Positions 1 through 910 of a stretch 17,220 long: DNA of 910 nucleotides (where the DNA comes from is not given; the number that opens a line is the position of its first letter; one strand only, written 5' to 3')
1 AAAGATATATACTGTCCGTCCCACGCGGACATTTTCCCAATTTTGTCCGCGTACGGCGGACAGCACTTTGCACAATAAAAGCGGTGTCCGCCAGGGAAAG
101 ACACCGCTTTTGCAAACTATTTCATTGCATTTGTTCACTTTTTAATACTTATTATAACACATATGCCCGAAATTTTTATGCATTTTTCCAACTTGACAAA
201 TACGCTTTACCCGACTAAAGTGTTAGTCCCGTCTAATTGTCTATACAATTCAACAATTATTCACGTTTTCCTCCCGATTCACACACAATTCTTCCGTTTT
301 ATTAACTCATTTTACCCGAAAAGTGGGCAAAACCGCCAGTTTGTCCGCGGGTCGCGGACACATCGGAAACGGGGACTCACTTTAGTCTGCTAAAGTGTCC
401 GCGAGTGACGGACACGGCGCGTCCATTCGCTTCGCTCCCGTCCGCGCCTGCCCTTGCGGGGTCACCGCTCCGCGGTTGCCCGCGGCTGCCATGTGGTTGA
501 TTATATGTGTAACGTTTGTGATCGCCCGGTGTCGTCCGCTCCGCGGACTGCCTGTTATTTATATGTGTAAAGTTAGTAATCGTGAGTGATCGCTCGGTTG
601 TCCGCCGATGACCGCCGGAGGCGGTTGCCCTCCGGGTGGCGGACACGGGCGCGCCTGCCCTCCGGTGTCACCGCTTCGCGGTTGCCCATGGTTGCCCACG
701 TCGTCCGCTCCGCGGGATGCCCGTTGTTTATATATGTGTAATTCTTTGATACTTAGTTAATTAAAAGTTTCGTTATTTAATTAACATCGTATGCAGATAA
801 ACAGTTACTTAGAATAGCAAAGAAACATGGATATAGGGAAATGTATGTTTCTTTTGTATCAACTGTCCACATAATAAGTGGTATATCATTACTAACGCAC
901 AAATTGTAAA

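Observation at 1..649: ITR is saturated with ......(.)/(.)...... half-sites arranged as short palindromes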

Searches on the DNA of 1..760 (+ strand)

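Call 7: search_dna_similar(query=window:1-760:+, collection=phages, mode=distant, max_rows=30)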
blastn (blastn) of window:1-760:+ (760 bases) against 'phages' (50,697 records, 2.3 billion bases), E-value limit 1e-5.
No match.

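Call 55: search_dna_similar(query=window:1-115:+, collection=phages, mode=distant, max_evalue=1, max_rows=30)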
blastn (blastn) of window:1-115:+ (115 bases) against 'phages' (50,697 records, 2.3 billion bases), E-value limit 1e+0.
Records with a match: 1; places in all: 1; records where one place covers at least 80% of the query: 0.
Best place of each record, by identity: 80-90% 1.
By first word of the organism name: Sigmofec 1.
By host as written in the record: - 1.
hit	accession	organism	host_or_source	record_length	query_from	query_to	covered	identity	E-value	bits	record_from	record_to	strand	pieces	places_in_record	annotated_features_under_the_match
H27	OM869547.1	Sigmofec virus UA08Rod_5433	Sigmodon arizonae feces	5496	11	47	32%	86.5%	7e-3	46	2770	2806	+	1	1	none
